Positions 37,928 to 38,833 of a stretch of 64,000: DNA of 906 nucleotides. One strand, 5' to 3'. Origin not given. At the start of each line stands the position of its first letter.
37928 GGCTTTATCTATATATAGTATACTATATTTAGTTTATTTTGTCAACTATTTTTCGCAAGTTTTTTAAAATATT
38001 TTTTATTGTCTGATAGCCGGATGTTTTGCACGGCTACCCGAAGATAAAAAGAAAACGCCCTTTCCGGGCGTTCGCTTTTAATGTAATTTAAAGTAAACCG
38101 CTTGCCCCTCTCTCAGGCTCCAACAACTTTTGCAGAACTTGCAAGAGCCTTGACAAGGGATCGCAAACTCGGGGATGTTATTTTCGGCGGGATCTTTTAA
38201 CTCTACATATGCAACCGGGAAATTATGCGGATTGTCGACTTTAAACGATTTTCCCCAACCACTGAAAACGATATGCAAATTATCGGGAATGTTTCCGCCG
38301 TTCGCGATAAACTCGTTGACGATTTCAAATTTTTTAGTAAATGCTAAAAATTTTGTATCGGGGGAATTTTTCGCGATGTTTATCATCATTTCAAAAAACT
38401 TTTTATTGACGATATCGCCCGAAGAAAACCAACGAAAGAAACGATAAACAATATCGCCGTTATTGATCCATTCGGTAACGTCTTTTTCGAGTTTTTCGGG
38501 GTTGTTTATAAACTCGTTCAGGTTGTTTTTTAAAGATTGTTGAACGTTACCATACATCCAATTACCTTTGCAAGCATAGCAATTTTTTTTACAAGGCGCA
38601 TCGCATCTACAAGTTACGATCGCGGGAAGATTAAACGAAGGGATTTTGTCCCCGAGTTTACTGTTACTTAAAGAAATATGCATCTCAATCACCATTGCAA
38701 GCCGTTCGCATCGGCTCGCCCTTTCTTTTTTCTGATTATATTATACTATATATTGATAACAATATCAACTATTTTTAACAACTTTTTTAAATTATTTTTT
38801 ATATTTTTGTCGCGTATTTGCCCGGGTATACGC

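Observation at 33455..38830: Leftward array of six promoter-gene(s)-terminator cassettes interrupting the head module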

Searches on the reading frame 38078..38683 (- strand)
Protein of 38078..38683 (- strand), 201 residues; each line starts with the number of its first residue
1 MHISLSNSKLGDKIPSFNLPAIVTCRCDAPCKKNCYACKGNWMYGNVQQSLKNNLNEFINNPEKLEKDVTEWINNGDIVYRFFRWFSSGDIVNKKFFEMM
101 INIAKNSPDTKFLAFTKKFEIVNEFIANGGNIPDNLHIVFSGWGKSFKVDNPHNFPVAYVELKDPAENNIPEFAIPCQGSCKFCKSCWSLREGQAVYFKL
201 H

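Call 9: search_protein_families(library=pfam, max_evalue=0.1, proteins=[window:38078-38683:-])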
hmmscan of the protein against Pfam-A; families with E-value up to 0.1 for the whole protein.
window:38078-38683:- (201 aa): 2 families
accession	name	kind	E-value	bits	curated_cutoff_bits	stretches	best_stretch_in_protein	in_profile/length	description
PF17338.8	GP88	-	4.6e-25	89.3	24.4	1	12-165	21-187/230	Gene product 88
PF07505.17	DUF5131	-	0.011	15.7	28.9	1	24-138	16-131/243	Protein of unknown function (DUF5131)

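Call 10: search_protein_families(library=phrogs, max_evalue=0.1, proteins=[window:38078-38683:-])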
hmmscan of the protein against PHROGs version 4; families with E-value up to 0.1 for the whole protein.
window:38078-38683:- (201 aa): 2 families
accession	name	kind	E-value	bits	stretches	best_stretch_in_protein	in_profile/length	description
phrog_1392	-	unknown function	7.3e-08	33.1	1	17-127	72-192/296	-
phrog_23161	-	unknown function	0.0039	18.6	1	44-93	31-78/120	-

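Call 59: search_protein_families(library=ncbifam, max_evalue=0.01, proteins=[window:38078-38683:-])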
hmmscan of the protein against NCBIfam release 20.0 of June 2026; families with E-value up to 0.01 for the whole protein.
window:38078-38683:- (201 aa): 0 families

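Call 74: search_protein_families(library=padloc, max_evalue=0.01, proteins=[window:38078-38683:-])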
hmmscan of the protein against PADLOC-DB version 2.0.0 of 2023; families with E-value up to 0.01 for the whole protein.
window:38078-38683:- (201 aa): 0 families

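Call 75: find_homologous_proteins(query=window:38078-38683:-, max_evalue=0.00001)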
Query window:38078-38683:- (201 aa): 229 proteins with E <= 0.00001 among 264 candidates; the best 120 are listed.
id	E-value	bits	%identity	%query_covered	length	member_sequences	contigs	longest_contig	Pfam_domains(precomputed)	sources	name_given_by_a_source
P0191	1.7e-133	461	96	100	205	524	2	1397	PF17338.9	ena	-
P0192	1.5e-114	399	84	100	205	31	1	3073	PF17338.9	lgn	-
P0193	5.8e-105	368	77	100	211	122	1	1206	PF17338.9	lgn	-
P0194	2.0e-91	323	68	100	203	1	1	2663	PF17338.9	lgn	-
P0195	4.1e-89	316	63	100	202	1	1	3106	PF17338.9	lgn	-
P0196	5.2e-89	316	84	79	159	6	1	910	PF17338.9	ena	-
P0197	1.4e-87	311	64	100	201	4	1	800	PF17338.9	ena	-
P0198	2.5e-85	304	63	100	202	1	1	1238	PF17338.9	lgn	-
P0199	3.4e-85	303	65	100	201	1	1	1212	PF17338.9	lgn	-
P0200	1.6e-84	301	63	100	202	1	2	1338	PF17338.9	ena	-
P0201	8.9e-84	298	62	100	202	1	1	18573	PF17338.9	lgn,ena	-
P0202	1.3e-83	298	64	100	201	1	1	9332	PF17338.9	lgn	-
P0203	1.6e-83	298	65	100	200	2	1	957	PF17338.9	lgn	-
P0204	1.8e-82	294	63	100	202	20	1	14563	PF17338.9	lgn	-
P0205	5.8e-81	289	63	100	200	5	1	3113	PF17338.9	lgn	-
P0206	9.9e-81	289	59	100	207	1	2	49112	PF17338.9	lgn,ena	-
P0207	4.7e-80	286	61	100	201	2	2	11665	PF17338.9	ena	-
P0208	1.1e-79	285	62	100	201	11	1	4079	PF17338.9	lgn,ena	-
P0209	3.6e-79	283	60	100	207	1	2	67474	PF17338.9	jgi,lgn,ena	-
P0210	4.9e-79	283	63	100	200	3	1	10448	PF17338.9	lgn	-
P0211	6.4e-79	283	61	100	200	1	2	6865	PF17338.9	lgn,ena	-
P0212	2.0e-78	281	61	100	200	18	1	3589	PF17338.9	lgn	-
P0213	2.3e-78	281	62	100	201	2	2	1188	PF17338.9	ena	-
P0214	2.4e-78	281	61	100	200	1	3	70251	PF17338.9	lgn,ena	-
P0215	5.0e-78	280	60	100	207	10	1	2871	PF17338.9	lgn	-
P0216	1.1e-77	279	60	100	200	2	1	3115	PF17338.9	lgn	-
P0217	6.1e-77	276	60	100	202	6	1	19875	PF17338.9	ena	-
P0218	6.5e-77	276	60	100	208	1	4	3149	PF17338.9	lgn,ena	-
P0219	7.8e-77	276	60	99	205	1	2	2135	PF17338.9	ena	-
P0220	1.7e-76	275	60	100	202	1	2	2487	PF17338.9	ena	-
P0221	1.8e-76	275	61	100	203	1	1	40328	PF17338.9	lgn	-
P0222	2.4e-76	274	61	100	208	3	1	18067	PF17338.9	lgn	-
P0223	1.4e-75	272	58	100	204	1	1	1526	PF17338.9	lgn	-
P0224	2.1e-75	271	60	100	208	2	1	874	PF17338.9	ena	-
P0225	2.4e-75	271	60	100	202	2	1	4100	PF17338.9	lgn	-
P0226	2.4e-75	271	60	100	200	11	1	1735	PF17338.9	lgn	-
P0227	2.5e-75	271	60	100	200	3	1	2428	PF17338.9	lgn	-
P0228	7.0e-75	269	58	100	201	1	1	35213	PF17338.9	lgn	-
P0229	1.2e-74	269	56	100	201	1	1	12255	PF17338.9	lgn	-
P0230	2.0e-74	268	58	100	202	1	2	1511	PF17338.9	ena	-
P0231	2.5e-74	268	59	100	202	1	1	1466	PF17338.9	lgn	-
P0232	2.8e-74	267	58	100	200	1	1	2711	PF17338.9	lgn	-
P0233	4.4e-74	267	58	100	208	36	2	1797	PF17338.9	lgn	-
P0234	4.6e-74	267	59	100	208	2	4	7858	PF17338.9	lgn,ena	-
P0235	4.9e-74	267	58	100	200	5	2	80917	PF17338.9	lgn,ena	-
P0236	7.9e-74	266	57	100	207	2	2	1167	PF17338.9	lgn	-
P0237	9.9e-74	266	58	100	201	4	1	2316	PF17338.9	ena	-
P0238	1.2e-73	265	56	100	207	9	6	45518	PF17338.9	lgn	-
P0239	1.3e-73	265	57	100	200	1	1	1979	PF17338.9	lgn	-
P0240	3.0e-73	264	57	100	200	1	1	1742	PF17338.9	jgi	jgi:hypothetical protein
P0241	6.8e-73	263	58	99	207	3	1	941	PF07505.18,PF17338.9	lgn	-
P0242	7.5e-73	263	57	100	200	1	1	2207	PF17338.9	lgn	-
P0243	9.8e-73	262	55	100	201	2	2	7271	PF17338.9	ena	-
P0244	2.9e-71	258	56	100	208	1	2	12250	PF17338.9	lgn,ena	-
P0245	3.5e-71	257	54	100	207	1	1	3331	PF17338.9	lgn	-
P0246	4.4e-71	257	56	100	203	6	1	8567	PF17338.9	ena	-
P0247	4.7e-71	257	57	100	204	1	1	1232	PF17338.9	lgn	-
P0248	1.1e-70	256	56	100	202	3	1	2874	PF17338.9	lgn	-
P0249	3.8e-70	254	55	100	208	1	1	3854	PF17338.9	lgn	-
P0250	4.8e-70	254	54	100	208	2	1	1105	PF17338.9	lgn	-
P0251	7.4e-70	253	55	100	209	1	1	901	PF17338.9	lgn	-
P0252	7.7e-70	253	57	100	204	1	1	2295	PF17338.9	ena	-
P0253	1.5e-69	252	56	100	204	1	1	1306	PF17338.9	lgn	-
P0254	1.5e-69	252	57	100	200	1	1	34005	PF17338.9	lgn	-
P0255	1.8e-69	252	69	80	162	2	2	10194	PF17338.9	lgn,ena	-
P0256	2.7e-69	251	56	100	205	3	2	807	PF17338.9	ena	-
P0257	8.7e-69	249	56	100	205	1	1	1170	PF17338.9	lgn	-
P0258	8.8e-69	249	53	100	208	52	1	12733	PF17338.9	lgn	-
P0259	9.1e-69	249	56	100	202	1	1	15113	PF17338.9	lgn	-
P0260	1.6e-68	249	56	100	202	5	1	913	PF17338.9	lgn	-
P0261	2.4e-68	248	60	89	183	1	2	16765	PF17338.9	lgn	-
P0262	2.4e-68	248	52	100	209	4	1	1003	PF17338.9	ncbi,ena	-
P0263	4.0e-68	247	56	100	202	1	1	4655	PF17338.9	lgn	-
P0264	4.6e-68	247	56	100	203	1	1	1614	PF17338.9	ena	-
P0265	4.7e-68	247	55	100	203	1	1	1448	PF17338.9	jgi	jgi:hypothetical protein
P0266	5.1e-68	247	56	100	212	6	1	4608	PF17338.9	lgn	-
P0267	5.7e-68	247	55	100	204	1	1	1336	PF17338.9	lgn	-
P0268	5.8e-68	247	53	100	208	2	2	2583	PF17338.9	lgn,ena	-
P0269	7.9e-68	246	54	100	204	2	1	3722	PF17338.9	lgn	-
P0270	9.4e-68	246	55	100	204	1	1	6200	PF17338.9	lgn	-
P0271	1.4e-67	245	54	100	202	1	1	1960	PF17338.9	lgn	-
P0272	1.4e-67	245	53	100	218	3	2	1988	PF17338.9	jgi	jgi:hypothetical protein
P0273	1.6e-67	245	53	100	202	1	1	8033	PF17338.9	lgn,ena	-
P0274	2.2e-67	245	54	100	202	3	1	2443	PF17338.9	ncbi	-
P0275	2.5e-67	245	55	100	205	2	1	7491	PF17338.9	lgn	-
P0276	2.9e-67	245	55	100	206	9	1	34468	PF17338.9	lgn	-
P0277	6.4e-67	243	55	100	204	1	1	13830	PF17338.9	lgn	-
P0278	7.0e-67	243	55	100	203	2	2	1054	PF17338.9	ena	-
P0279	1.1e-66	243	53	100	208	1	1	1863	PF17338.9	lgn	-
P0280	1.3e-66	242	53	100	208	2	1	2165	PF17338.9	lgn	-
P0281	1.6e-66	242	54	100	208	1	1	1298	PF17338.9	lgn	-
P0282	1.7e-66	242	54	100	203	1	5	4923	PF17338.9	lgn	-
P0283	2.4e-66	241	55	100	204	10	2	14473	PF17338.9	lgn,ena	-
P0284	2.8e-66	241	55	100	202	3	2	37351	PF17338.9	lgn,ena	-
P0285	4.3e-66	241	55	100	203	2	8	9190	PF17338.9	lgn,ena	-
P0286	6.4e-66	240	54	99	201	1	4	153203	PF17338.9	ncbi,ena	-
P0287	1.2e-65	239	85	58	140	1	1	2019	PF17338.9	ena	-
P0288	1.4e-65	239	53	100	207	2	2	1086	PF17338.9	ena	-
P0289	1.4e-65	239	52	100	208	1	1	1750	PF17338.9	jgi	jgi:hypothetical protein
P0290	1.7e-65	239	53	100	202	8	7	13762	PF17338.9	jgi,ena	-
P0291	2.0e-65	238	53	99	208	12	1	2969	PF17338.9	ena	-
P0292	2.9e-65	238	52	100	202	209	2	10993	PF17338.9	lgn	-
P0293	3.3e-65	238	53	99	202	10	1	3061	PF17338.9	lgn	-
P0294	4.2e-65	237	51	100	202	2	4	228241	PF17338.9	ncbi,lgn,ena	-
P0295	4.4e-65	237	54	100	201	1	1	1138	PF17338.9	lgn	-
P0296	5.1e-65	237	54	100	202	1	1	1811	PF17338.9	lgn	-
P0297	6.6e-65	237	52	100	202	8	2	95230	PF17338.9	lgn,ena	-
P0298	7.2e-65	237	54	100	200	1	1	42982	PF17338.9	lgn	-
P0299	9.3e-65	236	53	100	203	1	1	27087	PF17338.9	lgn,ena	-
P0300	2.2e-64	235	53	100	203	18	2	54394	PF17338.9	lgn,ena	-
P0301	2.4e-64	235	50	100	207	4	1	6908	PF17338.9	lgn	-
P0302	2.4e-64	235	54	99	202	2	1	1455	PF17338.9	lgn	-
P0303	3.5e-64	234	51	100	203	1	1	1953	PF17338.9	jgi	-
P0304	5.1e-64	234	53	100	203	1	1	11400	PF17338.9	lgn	-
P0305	5.3e-64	234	53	100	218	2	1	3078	PF17338.9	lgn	-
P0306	5.8e-64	234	53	100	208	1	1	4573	PF17338.9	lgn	-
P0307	7.8e-64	233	54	100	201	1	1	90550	PF23872.2,PF17338.9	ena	-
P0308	9.8e-64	233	52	100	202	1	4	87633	PF17338.9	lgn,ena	-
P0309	1.4e-63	232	54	99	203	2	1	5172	PF17338.9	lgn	-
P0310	2.0e-63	232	51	100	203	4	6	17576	PF17338.9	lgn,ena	-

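Call 76: find_encoding_contigs(protein=P0294, flank=7000, max_places=3)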
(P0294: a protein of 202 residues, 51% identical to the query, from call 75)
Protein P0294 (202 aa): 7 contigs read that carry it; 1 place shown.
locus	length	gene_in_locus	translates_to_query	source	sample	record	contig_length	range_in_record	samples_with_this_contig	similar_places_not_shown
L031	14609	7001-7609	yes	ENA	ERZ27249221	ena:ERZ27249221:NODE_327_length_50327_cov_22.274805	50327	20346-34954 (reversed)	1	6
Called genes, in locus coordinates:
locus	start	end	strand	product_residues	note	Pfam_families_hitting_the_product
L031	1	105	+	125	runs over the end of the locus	-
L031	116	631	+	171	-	-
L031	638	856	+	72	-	-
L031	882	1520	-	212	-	PF01381:HTH_3, PF13443:HTH_26 (weak), PF00717:Peptidase_S24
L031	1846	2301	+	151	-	-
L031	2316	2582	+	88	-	-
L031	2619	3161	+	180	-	PF00857:Isochorismatase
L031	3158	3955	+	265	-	-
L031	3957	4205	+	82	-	-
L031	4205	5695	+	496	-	PF18127:NAMPT_N, PF04095:NAPRTase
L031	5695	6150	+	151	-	PF01661:Macro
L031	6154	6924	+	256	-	PF02540:NAD_synthase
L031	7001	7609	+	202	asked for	PF17338:GP88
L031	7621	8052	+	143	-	-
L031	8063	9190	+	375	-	PF21189:PHA02142, PF09414:RNA_ligase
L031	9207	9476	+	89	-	-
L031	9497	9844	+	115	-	PF02452:PemK_toxin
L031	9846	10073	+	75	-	-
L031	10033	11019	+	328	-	PF00589:Phage_integrase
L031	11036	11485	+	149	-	-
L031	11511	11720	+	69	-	-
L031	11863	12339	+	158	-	-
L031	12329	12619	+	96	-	-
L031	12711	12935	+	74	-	PF12728:HTH_17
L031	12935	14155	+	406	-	PF14659:Phage_int_SAM_3, PF22022:Phage_int_M (faint), PF00589:Phage_integrase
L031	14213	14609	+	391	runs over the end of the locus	-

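Call 78: find_encoding_contigs(protein=P0286, flank=6000, max_places=3)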
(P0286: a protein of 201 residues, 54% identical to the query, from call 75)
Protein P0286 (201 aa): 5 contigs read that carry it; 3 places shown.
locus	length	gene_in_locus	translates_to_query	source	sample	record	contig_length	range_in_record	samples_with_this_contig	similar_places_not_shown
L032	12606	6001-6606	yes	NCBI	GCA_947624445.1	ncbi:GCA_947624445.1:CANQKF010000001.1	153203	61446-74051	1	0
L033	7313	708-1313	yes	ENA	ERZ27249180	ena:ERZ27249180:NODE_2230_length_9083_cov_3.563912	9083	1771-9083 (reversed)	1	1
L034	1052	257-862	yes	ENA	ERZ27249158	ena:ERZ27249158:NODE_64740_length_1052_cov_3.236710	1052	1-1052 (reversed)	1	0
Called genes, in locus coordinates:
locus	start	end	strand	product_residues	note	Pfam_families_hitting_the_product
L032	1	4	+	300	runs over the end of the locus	-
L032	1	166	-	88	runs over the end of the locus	-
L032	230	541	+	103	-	-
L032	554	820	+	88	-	PF21779:DUF6874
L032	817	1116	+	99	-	PF01624:MutS_I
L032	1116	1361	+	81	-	-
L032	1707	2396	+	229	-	-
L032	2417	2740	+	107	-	-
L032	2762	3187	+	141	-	-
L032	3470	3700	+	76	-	-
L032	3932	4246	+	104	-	-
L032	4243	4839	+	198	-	-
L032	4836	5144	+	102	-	-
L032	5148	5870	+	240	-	PF19789:DUF6273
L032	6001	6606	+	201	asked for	PF17338:GP88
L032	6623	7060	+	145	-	-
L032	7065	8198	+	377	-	PF21189:PHA02142, PF09414:RNA_ligase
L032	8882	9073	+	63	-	-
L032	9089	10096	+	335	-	PF00589:Phage_integrase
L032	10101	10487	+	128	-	-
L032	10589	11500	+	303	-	-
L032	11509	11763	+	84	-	-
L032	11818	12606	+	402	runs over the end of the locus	-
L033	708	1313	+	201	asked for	PF17338:GP88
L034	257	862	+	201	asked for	PF17338:GP88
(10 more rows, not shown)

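Call 80: search_protein_families(library=pfam, max_evalue=0.1, proteins=[L031:7621-8052:+, L032:6623-7060:+])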
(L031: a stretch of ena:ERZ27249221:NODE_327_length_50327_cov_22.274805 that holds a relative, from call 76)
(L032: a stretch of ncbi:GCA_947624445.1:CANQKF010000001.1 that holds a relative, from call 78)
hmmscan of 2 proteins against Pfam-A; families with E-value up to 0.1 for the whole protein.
L031:7621-8052:+ (143 aa): 0 families

L032:6623-7060:+ (145 aa): 0 families
